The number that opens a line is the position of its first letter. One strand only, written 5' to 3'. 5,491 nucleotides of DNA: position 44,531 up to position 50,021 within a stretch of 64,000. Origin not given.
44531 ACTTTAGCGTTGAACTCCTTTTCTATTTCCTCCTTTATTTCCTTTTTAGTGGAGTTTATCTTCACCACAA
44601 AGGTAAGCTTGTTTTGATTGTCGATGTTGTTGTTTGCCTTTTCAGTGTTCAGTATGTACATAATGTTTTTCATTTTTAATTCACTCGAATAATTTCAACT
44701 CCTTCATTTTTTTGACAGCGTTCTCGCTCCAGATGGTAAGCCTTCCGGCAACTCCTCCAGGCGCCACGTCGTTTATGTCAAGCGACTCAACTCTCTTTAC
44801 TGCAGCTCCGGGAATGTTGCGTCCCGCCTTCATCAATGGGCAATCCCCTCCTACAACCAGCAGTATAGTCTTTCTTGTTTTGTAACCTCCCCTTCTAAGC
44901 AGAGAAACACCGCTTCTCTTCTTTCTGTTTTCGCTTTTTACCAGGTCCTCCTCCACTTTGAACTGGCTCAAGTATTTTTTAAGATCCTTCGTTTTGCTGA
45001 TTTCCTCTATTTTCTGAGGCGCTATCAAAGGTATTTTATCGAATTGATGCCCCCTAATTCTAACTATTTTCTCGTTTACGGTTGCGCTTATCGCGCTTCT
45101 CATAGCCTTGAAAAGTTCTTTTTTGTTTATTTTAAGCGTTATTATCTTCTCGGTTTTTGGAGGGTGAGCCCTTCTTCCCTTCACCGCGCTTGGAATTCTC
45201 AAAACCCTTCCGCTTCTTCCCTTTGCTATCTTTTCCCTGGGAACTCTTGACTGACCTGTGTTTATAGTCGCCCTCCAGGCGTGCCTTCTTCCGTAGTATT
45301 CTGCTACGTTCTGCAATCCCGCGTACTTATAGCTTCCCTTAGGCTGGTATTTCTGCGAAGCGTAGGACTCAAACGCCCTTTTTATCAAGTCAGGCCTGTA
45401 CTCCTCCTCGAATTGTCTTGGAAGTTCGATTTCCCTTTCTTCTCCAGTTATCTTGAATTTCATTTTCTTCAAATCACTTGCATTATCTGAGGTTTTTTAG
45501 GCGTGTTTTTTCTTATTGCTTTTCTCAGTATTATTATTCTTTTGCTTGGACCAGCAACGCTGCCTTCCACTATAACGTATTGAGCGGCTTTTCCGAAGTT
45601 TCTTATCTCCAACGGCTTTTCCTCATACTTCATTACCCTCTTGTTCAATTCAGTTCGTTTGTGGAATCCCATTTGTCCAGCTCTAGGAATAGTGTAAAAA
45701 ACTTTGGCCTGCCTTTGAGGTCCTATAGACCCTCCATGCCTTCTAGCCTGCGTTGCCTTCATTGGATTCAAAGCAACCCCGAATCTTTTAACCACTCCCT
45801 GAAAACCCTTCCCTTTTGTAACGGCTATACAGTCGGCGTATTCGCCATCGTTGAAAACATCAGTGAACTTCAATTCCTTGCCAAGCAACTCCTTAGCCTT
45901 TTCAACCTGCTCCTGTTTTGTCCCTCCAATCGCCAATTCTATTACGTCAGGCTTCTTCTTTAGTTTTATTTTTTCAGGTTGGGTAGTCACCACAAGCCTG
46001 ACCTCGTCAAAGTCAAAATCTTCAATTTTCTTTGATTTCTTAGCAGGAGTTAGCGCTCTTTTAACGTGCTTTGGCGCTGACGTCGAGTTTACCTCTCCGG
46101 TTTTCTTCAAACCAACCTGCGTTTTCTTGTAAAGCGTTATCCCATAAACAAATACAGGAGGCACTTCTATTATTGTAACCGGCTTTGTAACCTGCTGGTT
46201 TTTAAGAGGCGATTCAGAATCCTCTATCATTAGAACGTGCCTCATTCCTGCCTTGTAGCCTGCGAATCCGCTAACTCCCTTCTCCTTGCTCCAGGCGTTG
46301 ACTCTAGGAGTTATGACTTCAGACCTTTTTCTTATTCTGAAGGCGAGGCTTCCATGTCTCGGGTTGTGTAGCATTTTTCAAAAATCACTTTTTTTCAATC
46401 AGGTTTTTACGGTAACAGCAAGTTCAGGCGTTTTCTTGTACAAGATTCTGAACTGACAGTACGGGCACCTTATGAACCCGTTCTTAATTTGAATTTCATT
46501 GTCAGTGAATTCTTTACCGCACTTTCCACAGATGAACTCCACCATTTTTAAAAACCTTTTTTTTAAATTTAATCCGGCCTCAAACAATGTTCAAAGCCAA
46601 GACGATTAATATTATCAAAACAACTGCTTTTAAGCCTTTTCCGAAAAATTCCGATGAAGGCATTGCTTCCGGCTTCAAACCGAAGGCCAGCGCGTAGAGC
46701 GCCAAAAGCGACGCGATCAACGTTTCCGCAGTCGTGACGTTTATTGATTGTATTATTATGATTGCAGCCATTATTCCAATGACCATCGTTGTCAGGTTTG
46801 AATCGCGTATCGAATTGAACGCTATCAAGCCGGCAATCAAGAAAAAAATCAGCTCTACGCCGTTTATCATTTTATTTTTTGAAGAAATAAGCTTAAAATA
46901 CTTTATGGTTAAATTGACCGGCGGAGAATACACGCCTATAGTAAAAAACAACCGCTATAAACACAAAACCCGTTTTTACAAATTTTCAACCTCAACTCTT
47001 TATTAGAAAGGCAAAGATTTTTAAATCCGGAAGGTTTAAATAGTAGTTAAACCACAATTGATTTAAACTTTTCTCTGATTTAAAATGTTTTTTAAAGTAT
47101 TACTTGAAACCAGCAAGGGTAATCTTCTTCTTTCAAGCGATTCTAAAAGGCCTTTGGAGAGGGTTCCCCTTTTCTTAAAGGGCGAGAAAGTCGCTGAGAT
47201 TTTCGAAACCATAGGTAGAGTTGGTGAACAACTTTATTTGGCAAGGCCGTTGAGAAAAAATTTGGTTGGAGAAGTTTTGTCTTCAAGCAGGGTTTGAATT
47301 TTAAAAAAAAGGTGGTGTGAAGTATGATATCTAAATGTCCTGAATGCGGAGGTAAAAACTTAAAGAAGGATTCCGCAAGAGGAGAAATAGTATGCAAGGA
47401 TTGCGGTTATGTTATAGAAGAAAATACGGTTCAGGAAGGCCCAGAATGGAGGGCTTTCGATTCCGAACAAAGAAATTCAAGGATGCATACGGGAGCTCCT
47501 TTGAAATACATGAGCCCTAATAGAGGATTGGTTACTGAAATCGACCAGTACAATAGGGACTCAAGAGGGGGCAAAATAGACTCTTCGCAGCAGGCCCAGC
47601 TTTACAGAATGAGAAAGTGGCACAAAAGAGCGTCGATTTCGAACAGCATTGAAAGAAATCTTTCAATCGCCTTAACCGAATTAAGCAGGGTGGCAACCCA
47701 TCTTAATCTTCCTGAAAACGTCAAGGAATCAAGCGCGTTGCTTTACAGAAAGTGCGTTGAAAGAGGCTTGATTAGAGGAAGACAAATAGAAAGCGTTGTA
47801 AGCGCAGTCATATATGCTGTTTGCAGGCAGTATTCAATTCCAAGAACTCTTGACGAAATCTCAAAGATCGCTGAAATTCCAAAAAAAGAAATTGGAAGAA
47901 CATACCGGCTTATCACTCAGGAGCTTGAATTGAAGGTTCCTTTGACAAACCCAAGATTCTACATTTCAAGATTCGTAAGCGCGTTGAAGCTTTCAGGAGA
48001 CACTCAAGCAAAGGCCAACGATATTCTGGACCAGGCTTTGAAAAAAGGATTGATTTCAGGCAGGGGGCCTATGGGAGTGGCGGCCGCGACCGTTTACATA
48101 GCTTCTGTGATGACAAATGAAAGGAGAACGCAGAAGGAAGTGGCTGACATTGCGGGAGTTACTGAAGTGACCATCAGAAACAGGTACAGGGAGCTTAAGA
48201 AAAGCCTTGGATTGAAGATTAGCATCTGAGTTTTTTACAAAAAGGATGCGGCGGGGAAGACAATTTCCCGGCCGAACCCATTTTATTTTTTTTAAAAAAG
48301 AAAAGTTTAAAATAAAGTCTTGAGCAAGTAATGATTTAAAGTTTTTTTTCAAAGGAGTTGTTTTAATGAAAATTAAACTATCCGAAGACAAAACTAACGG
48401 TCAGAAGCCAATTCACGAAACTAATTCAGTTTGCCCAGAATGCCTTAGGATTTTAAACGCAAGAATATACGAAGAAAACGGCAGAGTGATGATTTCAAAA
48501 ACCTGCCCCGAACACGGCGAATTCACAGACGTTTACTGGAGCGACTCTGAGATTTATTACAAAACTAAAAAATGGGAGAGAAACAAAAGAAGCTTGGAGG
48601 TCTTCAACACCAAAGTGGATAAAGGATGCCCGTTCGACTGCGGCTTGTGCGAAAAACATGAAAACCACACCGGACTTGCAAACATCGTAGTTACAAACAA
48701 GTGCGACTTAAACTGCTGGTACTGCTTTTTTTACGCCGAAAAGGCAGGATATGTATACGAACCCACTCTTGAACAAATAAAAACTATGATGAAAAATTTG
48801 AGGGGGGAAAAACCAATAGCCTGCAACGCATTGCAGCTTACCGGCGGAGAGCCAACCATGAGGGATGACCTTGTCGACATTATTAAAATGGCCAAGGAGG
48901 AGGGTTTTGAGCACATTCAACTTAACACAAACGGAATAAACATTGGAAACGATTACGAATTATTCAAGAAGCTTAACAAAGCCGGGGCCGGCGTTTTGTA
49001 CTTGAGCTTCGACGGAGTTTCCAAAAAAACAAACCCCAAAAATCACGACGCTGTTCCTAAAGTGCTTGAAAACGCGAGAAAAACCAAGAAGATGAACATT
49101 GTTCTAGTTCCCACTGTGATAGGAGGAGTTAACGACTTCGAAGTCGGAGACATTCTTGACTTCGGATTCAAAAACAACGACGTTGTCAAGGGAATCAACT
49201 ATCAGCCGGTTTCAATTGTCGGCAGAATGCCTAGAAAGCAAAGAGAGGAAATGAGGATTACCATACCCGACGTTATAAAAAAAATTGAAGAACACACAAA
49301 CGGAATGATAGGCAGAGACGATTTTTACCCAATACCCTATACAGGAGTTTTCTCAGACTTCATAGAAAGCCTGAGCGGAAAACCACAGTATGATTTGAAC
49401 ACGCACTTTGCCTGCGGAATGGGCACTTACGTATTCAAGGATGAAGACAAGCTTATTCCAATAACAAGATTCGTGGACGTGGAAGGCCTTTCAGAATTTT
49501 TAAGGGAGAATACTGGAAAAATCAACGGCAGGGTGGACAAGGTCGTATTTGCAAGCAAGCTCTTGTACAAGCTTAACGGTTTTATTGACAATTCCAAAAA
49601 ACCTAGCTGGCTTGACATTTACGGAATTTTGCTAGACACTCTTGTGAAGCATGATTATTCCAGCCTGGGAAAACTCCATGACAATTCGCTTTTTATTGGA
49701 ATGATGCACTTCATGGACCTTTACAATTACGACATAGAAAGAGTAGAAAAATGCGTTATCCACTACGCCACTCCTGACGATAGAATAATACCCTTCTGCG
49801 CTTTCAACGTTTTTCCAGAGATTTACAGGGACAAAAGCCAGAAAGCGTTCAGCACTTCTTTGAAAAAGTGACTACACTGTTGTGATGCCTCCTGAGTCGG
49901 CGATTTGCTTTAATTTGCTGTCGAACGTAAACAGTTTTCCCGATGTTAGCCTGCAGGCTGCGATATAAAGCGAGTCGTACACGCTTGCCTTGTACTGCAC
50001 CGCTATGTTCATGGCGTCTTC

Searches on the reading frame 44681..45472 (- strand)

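Call 20: search_protein_families(library=pfam, proteins=[window:44681-45472:-], max_evalue=0.001)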
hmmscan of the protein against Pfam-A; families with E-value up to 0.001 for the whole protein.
window:44681-45472:- (263 aa): 1 family
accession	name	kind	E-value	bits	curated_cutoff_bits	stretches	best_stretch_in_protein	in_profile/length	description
PF00573.27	Ribosomal_L4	-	8e-35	120.6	25.8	1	15-258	1-189/190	Ribosomal protein L4/L1 family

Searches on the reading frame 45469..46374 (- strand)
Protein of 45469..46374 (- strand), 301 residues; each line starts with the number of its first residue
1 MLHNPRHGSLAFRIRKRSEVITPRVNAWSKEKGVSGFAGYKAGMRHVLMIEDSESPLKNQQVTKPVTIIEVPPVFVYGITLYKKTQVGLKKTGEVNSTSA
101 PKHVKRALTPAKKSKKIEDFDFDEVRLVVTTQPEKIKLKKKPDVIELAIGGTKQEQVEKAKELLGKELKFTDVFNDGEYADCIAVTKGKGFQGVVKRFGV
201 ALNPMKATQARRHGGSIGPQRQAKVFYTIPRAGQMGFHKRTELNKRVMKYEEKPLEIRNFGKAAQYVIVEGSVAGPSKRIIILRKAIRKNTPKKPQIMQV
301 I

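Call 20: search_protein_families(library=pfam, proteins=[window:45469-46374:-], max_evalue=0.001)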
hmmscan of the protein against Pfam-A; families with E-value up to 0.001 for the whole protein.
window:45469-46374:- (301 aa): 1 family
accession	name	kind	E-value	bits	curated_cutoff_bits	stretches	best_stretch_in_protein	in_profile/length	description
PF00297.29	Ribosomal_L3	-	2.4e-60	204.9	22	1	3-293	7-351/369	Ribosomal protein L3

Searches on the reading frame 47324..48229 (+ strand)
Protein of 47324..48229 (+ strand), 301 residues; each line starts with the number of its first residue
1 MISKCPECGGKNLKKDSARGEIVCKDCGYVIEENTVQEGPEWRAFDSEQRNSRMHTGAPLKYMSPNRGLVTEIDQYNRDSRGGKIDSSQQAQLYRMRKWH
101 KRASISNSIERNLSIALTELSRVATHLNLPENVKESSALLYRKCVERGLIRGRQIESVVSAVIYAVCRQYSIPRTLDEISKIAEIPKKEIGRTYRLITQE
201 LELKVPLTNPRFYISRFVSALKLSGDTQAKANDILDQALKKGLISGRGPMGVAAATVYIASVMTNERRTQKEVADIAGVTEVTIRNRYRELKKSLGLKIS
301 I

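Call 20: search_protein_families(library=pfam, proteins=[window:47324-48229:+], max_evalue=0.001)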
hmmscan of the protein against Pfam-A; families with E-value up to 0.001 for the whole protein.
window:47324-48229:+ (301 aa): 3 families
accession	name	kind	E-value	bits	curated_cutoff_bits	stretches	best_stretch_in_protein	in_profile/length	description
PF00382.24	TFIIB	-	6.4e-46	154.7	23.6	2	204-293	2-91/92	Transcription factor TFIIB repeat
PF08271.17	Zn_Ribbon_TF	-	5.9e-18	64.6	29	1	4-45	2-43/43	TFIIB zinc-binding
PF04545.22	Sigma70_r4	-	0.00022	21.1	24.1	0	265-289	18-42/50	Sigma-70, region 4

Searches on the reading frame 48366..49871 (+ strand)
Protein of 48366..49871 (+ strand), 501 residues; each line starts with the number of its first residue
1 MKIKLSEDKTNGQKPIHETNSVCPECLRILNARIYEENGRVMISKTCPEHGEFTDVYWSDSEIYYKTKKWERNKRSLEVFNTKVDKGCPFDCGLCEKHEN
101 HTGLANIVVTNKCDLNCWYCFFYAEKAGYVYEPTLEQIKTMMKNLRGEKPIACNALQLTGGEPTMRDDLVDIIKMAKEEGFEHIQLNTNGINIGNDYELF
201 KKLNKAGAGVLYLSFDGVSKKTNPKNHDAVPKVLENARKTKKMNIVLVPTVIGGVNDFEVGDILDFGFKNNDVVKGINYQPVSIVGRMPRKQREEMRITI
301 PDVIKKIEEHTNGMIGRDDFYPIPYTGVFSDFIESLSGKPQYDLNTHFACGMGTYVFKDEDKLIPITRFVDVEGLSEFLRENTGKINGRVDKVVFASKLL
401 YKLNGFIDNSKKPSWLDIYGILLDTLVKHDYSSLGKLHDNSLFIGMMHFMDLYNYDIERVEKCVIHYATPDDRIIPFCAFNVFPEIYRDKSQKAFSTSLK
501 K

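Call 20: search_protein_families(library=pfam, proteins=[window:48366-49871:+], max_evalue=0.001)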
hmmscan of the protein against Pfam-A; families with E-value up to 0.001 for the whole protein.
window:48366-49871:+ (501 aa): 2 families
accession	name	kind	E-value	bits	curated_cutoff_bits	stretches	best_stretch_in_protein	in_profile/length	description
PF04055.27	Radical_SAM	-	1e-25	91.2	29.5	1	107-266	1-165/166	Radical SAM superfamily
PF23545.1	Zn_ribbon_HMPTM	-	4.5e-21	74.6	27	1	16-59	2-45/45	HMPTM N-terminal zinc ribbon domain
